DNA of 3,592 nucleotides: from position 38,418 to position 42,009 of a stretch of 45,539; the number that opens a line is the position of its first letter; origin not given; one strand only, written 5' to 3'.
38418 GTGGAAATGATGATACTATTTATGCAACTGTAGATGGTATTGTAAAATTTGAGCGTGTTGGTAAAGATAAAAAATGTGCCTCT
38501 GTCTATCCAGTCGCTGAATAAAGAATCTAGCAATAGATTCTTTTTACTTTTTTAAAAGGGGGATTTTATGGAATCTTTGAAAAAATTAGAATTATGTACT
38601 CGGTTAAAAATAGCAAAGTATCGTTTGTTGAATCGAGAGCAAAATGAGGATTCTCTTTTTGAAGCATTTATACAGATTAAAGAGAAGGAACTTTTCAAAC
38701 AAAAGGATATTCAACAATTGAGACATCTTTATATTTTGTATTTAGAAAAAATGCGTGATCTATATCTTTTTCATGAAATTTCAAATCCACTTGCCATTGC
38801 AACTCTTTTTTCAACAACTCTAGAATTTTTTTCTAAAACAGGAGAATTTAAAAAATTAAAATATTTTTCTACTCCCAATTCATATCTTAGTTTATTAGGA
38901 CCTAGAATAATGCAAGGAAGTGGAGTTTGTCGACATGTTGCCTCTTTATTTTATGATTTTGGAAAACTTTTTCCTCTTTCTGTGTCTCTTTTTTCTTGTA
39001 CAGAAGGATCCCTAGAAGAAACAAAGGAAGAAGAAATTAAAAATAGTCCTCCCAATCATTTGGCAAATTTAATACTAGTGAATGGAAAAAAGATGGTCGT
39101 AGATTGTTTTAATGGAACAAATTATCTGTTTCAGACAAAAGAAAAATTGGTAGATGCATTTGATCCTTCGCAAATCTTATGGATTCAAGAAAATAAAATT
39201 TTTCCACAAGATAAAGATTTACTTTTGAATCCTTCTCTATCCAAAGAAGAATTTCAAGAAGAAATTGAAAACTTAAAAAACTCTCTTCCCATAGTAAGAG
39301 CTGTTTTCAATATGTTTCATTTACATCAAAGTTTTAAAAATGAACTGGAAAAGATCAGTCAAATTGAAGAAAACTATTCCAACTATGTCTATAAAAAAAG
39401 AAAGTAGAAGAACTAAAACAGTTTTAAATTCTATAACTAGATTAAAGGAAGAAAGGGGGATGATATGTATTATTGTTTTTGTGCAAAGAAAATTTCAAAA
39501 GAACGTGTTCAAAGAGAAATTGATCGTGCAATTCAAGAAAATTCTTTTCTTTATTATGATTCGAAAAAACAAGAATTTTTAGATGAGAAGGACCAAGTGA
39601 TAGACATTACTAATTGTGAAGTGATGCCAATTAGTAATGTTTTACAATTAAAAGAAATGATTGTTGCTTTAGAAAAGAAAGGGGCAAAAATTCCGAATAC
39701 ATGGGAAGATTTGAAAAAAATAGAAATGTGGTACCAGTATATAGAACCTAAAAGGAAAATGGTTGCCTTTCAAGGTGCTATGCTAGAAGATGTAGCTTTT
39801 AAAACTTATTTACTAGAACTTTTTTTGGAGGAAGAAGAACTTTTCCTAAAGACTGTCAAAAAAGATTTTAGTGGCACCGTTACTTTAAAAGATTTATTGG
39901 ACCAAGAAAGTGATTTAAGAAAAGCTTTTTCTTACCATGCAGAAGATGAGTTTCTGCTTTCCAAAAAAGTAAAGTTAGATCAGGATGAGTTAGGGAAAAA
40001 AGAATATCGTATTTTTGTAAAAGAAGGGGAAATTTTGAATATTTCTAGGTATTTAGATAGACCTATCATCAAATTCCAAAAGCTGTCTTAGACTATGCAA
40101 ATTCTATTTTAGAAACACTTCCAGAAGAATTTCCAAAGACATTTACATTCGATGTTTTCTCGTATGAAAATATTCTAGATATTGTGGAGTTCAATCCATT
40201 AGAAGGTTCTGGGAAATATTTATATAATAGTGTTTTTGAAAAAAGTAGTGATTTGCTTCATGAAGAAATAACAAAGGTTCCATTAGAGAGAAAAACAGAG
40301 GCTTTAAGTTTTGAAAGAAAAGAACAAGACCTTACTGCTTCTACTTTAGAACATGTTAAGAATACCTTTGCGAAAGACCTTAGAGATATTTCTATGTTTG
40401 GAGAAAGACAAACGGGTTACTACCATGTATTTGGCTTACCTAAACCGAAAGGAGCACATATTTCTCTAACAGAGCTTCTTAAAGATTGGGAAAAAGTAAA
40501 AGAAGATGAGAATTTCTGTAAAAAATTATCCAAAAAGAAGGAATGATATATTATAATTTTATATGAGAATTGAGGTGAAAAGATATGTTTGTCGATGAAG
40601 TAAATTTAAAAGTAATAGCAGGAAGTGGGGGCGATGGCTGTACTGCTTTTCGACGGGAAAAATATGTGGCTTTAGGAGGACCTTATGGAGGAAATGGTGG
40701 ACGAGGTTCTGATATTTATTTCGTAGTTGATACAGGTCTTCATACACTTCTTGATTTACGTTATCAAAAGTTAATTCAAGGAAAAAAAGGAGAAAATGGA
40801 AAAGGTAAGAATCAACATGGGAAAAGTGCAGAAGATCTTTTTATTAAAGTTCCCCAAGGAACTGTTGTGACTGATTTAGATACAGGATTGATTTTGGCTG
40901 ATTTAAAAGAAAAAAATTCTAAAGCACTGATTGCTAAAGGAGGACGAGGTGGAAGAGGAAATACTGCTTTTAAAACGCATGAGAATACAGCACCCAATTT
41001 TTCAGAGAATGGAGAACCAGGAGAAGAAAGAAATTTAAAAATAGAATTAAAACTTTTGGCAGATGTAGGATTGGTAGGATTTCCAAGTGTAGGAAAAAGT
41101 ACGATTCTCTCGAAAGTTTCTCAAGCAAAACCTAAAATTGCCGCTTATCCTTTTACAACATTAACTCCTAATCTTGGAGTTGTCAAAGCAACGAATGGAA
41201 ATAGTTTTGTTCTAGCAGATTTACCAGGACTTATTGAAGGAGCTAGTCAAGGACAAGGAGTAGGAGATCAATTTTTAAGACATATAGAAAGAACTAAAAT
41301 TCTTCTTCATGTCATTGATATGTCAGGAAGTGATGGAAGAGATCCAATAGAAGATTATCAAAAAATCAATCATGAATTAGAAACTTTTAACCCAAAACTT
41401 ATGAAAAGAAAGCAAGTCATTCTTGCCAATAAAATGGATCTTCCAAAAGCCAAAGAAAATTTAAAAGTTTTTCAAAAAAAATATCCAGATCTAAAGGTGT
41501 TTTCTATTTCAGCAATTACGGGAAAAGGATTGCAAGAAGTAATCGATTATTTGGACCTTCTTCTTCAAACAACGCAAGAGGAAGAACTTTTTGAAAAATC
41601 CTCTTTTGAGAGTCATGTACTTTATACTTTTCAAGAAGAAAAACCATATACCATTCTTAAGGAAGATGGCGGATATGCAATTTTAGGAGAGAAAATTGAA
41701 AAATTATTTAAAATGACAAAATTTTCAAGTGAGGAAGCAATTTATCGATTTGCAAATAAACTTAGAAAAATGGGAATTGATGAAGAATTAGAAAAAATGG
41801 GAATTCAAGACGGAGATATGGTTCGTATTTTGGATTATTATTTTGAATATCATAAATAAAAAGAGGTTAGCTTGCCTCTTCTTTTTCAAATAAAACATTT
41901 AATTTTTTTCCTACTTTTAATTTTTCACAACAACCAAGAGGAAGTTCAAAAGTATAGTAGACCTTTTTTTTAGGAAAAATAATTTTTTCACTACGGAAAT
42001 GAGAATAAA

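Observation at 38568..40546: Transglutaminase-like Cys peptidase plus ATP-grasp ligase cassette between rpmA and obg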

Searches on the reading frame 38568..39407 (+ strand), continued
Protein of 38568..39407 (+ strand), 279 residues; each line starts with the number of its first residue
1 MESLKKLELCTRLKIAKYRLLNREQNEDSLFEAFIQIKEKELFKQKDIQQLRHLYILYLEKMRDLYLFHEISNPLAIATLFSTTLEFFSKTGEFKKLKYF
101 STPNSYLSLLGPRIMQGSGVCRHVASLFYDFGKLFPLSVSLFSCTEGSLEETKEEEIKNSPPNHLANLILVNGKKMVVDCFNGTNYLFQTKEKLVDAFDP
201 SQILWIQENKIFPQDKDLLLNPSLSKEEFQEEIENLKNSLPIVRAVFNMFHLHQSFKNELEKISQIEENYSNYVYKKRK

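Call 49: find_encoding_contigs(protein=P0029, flank=5000, max_places=3)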
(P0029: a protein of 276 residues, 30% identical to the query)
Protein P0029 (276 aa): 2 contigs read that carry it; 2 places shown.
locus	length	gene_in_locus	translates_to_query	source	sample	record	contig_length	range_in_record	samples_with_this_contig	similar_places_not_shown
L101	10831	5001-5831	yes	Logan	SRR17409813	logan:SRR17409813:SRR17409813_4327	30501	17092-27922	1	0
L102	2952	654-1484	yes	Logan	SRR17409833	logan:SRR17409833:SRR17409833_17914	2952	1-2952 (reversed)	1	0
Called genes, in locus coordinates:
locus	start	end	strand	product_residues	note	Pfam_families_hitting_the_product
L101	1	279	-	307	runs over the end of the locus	-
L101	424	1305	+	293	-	-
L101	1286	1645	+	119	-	PF00581:Rhodanese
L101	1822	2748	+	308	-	-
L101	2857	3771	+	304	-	-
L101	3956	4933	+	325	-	-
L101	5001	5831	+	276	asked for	-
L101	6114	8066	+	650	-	PF00270:DEAD (faint), PF04851:ResIII, PF17757:UvrB_inter, PF27431:UvrB_3rd, PF00271:Helicase_C, PF12344:UvrB, PF02151:UVR (faint)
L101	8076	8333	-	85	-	-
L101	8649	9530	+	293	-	-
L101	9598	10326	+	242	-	-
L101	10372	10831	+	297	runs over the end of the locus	PF00126:HTH_1, PF03466:LysR_substrate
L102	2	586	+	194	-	?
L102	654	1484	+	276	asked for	-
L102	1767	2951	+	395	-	?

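Call 70: search_protein_families(library=padloc, proteins=[window:38568-39407:+], max_evalue=0.1)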
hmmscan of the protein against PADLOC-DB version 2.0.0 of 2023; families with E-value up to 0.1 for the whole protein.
window:38568-39407:+ (279 aa): 0 families
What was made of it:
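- Neither protein hits PADLOC (call 70).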

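Call 71: search_protein_families(library=phrogs, proteins=[window:38568-39407:+], max_evalue=0.1)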
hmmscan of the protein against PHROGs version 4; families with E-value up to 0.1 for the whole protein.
window:38568-39407:+ (279 aa): 1 family
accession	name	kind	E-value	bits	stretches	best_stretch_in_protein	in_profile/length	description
phrog_2236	-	unknown function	0.01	17.1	1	173-270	13-111/181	-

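Call 79: search_dna_similar(query=P0001, collection=phages, mode=protein, max_evalue=0.01)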
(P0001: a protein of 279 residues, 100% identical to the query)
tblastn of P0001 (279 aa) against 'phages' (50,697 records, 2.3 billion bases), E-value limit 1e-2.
No match.

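Call 80: search_dna_similar(query=P0001, collection=plasmids, mode=protein, max_evalue=0.01)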
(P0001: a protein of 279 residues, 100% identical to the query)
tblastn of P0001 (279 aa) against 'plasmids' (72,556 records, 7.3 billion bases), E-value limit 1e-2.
No match.
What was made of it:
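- Gene A has no tblastn hit in phage or plasmid collections (calls 79, 80).
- Tried and rejected: Gene A has no phage or plasmid tblastn hits (calls 79, 80).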

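Call 85: fold_search(model_id=the predicted structure, library=viral)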
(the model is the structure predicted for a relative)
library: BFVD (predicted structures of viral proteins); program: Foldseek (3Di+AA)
matches with E <= 10: 234; with E <= 0.001: 0
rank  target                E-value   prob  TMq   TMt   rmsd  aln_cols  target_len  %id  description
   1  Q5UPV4                1.3e-03  1.00  0.32  0.41   6.0       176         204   12  Uncharacterized acetyltransferase L280 [Acanthamoeba polyphaga mimivirus]
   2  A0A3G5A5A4            8.9e-03  0.94  0.34  0.34   7.2       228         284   10  Acetyltransferase [Homavirus sp.]
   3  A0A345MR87            1.3e-02  1.00  0.31  0.18   6.0       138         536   11  (no name in the UniProt tables at hand)
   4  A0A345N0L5            3.7e-02  0.69  0.30  0.22  21.8       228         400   11  (no name in the UniProt tables at hand)
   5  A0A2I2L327            4.9e-02  0.85  0.27  0.11  13.7       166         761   12  Arylamine N-acetyltransferase [Orpheovirus IHUMI-LCC2]
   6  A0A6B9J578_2          4.9e-02  0.47  0.26  0.11  16.8       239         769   15  (no name in the UniProt tables at hand)
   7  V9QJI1                5.2e-02  0.69  0.23  0.34   8.8       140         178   12  (no name in the UniProt tables at hand)
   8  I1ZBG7                7.7e-02  0.89  0.28  0.26   6.8       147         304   10  (no name in the UniProt tables at hand)
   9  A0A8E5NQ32            8.6e-02  0.69  0.25  0.40   6.2       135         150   10  (no name in the UniProt tables at hand)
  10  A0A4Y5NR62            1.0e-01  0.69  0.17  0.49   6.0        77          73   10  Uncharacterized protein [Escherichia phage vB_EcoS_W011D]
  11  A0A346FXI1            1.0e-01  0.25  0.23  0.24  15.6       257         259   12  (no name in the UniProt tables at hand)
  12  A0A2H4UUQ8            1.6e-01  0.09  0.17  0.15  20.0       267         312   10  Uncharacterized protein [Bodo saltans virus]
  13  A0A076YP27            2.0e-01  0.60  0.18  0.52   5.5        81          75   14  Uncharacterized protein [Escherichia phage EK99P-1]
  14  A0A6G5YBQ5            2.4e-01  0.33  0.16  0.19   8.1        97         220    8  (no name in the UniProt tables at hand)
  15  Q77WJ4                2.9e-01  0.30  0.26  0.25  15.8       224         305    9  Pseudomurein endoisopeptidase [Methanobacterium phage psiM2]
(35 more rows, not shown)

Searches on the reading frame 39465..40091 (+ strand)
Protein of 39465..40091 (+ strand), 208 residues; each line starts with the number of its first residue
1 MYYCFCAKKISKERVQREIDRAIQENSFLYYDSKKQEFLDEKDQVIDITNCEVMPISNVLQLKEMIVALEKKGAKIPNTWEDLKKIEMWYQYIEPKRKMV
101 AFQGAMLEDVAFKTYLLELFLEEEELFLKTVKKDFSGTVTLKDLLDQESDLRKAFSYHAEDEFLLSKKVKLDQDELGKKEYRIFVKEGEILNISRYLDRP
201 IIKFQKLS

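Call 4: search_protein_families(library=pfam, proteins=[window:39465-40091:+], max_evalue=1)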
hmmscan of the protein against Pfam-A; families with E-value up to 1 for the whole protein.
window:39465-40091:+ (208 aa): 3 families
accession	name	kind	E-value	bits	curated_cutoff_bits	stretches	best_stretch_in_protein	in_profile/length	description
PF18299.6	R2K_2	-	1.7e-06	28.4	26.2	1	122-203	18-90/147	ATP-grasp domain, R2K clade family 2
PF14243.11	R2K_3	-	0.00076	20.1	26.3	1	125-200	43-108/169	ATP-grasp domain, R2K clade family 3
PF23563.1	TRIP13_N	-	0.11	13.1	27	1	9-65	17-76/88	TRIP13 N-terminal domain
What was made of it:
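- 39465..40058 (+): Gene B, 5' part (frame 0, residues 1-198): pre-ATP-grasp region and the first half of the R2K.2 ATP-grasp. It includes K129 (39849-39851), K133 (39861-39863) and E180-Y-R182. Pfam R2K_2, 28.4 bits against a cut-off of 26.2 (call 4).
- On R2K.2 ATP-grasp (PF18299): The 208-aa fragment scores 28.4 bits (call 4).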

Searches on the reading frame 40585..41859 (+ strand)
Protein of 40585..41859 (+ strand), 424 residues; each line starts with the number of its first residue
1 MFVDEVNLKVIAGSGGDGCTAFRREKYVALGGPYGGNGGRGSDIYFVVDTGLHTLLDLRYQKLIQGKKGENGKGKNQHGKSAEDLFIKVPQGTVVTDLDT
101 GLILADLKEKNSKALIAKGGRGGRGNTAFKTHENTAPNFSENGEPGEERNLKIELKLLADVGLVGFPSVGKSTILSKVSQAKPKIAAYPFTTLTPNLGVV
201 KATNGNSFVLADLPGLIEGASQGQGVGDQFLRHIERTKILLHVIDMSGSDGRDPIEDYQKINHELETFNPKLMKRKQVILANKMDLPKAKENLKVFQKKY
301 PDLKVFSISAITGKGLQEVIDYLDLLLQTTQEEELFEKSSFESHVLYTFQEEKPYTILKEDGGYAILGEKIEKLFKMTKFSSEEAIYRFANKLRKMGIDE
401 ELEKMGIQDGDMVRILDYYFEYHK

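Call 33: find_related_loci(query=window:40585-41859:+, collection=genome_contigs, flank=6000)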
Query window:40585-41859:+ (424 aa) in genome_contigs; peptide patterns used: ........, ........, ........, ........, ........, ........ (x = any residue, [..] = any of these).
600 stretches matched a pattern (row limit reached: there are more); 537 encode a relative of the query (tblastn E <= 1e-3); the best 80 are kept; 80 distinct loci.
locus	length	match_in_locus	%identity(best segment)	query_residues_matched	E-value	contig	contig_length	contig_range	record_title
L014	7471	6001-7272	74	1-424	0e+0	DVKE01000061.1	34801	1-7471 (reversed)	MAG TPA_asm: Candidatus Onthousia faecigallinarum isolate CHK135-1819 CHK135__C332729_L34801_ERR2241904, whole genome sh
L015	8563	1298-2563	77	1-422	0e+0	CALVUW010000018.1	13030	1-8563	MAG: uncultured Bacilli bacterium isolate BRZ_CQ__bin93 genome assembly, contig: BRZ_CQ__NODE_5271_length_13030_cov_3.97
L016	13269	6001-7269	75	1-424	0e+0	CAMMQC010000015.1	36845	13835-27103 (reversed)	MAG: uncultured Tenericutes bacterium isolate ERR4836964_bin.35_MetaWRAP_v1.1_MAG genome assembly, contig: NODE_1055_len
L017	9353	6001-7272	76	1-424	0e+0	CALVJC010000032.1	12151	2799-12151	MAG: uncultured Bacilli bacterium isolate E01__bin10 genome assembly, contig: E01__k127_5650230, whole genome shotgun se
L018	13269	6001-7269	74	1-424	0e+0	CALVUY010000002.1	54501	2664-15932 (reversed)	MAG: uncultured Bacilli bacterium isolate BRZ_EQ__bin120 genome assembly, contig: BRZ_EQ__NODE_1255_length_54501_cov_9.8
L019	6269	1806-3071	69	1-423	0e+0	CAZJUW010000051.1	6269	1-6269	MAG TPA_asm: uncultured Muribaculaceae bacterium isolate SRP222994_co1_5 genome assembly, contig: NODE_24980_length_6269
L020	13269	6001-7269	69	1-422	0e+0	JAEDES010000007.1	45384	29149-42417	MAG: Bacilli bacterium isolate MAG064 NODE_367_length_45384_cov_10.526374, whole genome shotgun sequence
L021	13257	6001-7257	69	1-422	0e+0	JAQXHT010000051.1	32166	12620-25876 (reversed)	MAG: bacterium isolate SUG1206 k141_4950863, whole genome shotgun sequence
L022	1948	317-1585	75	1-424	0e+0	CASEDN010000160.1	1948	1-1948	uncultured bacterium isolate SI.O91.metabat-bins.44 genome assembly, contig: SI.O91.metabat-bins.44.fa_k141_420271, whol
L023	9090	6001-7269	74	1-424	0e+0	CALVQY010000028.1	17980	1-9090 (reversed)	MAG: uncultured Bacilli bacterium isolate BRZ_NN__bin51 genome assembly, contig: BRZ_NN__NODE_2546_length_17980_cov_16.2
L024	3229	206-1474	74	1-424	0e+0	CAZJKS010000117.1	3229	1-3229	MAG TPA_asm: uncultured Muribaculaceae bacterium isolate SRP141132_co4_227 genome assembly, contig: NODE_38865_length_32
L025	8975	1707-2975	74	1-424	0e+0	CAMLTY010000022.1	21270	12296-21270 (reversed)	MAG: uncultured Tenericutes bacterium isolate ERR4304454_bin.35_MetaWRAP_v1.1_MAG genome assembly, contig: NODE_3015_len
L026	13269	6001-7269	75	1-424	0e+0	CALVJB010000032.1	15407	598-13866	MAG: uncultured Bacilli bacterium isolate BRZ_PQ__bin74 genome assembly, contig: BRZ_PQ__NODE_4912_length_15407_cov_41.4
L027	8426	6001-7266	69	1-424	0e+0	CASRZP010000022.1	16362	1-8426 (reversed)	MAG: uncultured Bacilli bacterium isolate extra-ERR2497921.18_1677795682 genome assembly, contig: NODE_910_length_16362_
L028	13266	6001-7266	68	1-422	0e+0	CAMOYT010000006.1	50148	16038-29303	MAG: uncultured Firmicutes bacterium isolate SRR873602_bin.119_metaWRAP_v1.3_MAG genome assembly, contig: NODE_872_lengt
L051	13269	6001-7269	66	1-422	5e-177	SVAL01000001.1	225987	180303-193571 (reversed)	MAG: Bacillota bacterium isolate SIG201 NODE_153_length_225987_cov_6.886354, whole genome shotgun sequence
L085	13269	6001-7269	67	1-422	2e-176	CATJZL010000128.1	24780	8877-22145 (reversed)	MAG: uncultured Bacilli bacterium isolate iMGMC-998_1678881699 genome assembly, contig: MegahitA5_19392, whole genome sh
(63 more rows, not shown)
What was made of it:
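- Tried and rejected: I therefore used Obg of the window to fetch the slot from 80 related species (call 33).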

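Call 57: search_protein_families(library=pfam, alignment_id=A4, max_evalue=0.001)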
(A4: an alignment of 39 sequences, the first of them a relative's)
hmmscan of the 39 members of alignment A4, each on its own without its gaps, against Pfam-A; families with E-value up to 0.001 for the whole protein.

A. member 1, L020:5440-5961:+ (173 aa): 0 families

B. families by the number of members that match (of 39 scanned): 19 families
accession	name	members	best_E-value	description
PF02390.23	Methyltransf_4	8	1.4e-36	Putative methyltransferase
PF13649.12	Methyltransf_25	8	8e-10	Methyltransferase domain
PF13847.12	Methyltransf_31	7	1.7e-11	Methyltransferase domain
PF08242.18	Methyltransf_12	6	1.3e-11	Methyltransferase domain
PF08241.18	Methyltransf_11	5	7.3e-10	Methyltransferase domain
PF24675.1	NpmA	4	8.1e-05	16S rRNA (adenine(1408)-N(1))-methyltransferase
PF08282.18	Hydrolase_3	2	3.5e-27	haloacid dehalogenase-like hydrolase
PF00072.30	Response_reg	2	1.3e-25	Response regulator receiver domain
PF01627.28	Hpt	2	5.7e-07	Hpt domain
PF05116.19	S6PP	2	6.1e-07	Sucrose-6F-phosphate phosphohydrolase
PF00005.33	ABC_tran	1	2.5e-30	ABC transporter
PF13304.12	AAA_21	1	9.1e-11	AAA domain, putative AbiEii toxin, Type IV TA system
PF02517.21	Rce1-like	1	9.3e-09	Type II CAAX prenyl endopeptidase Rce1-like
PF00132.30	Hexapep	1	1.7e-07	Bacterial transferase hexapeptide (six repeats)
PF00891.24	Methyltransf_2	1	1.7e-06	O-methyltransferase domain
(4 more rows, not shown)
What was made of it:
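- Closest known: The rplU-prp. Different: Two related species (L051, L085) carry an Hpt plus response-regulator protein in the slot (call 57).
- The slot carries different cargo in different species (call 57). Other cargo in the slot is mostly housekeeping-like: methyltransferases and HAD hydrolases (call 57).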
